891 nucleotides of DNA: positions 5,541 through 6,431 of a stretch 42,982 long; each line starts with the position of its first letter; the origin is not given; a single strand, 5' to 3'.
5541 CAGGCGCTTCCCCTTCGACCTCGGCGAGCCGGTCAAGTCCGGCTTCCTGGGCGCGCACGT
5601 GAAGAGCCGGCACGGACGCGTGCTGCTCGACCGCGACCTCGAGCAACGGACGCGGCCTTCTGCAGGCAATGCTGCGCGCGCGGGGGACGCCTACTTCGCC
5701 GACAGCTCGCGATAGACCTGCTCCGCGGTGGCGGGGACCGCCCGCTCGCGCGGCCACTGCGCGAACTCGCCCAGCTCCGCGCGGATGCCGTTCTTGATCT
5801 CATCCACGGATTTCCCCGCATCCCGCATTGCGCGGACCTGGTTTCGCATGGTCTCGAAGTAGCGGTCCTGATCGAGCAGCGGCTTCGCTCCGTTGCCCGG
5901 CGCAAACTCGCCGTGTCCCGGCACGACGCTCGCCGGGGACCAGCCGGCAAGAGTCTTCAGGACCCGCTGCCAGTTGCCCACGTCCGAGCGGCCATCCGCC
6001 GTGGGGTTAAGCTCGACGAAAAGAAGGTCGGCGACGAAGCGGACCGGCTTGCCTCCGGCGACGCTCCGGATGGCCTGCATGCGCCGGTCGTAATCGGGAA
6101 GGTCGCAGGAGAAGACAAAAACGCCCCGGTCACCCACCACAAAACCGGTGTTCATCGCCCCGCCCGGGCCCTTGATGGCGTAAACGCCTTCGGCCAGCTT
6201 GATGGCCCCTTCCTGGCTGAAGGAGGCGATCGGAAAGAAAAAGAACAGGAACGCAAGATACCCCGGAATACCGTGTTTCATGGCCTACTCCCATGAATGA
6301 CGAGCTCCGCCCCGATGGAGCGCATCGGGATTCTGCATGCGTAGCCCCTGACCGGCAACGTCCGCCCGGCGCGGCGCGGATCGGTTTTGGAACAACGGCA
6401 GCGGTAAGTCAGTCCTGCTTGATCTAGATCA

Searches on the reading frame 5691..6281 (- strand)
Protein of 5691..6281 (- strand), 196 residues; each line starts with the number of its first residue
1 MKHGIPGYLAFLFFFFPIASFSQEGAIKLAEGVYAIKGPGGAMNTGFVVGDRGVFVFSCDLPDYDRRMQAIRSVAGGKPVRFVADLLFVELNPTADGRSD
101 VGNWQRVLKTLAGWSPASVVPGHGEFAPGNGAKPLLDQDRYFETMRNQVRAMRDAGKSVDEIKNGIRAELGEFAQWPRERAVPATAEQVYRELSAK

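Call 12: search_protein_families(library=pfam, proteins=[window:5691-6281:-])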
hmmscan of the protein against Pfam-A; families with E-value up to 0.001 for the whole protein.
window:5691-6281:- (196 aa): 0 families

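Call 48: search_protein_families(library=ncbifam, proteins=[window:5691-6281:-], max_evalue=0.00001)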
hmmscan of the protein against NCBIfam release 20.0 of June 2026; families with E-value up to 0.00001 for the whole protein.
window:5691-6281:- (196 aa): 2 families
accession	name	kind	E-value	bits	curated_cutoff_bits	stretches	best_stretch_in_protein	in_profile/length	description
TIGR04559.1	SoxH_rel_PQQ_2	hypoth_equivalog_domain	1.4e-12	47.7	280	1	82-168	173-256/283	quinoprotein relay system zinc metallohydrolase 2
TIGR04558.1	SoxH_rel_PQQ_1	hypoth_equivalog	3.1e-10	39.6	300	1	80-178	171-267/285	quinoprotein relay system zinc metallohydrolase 1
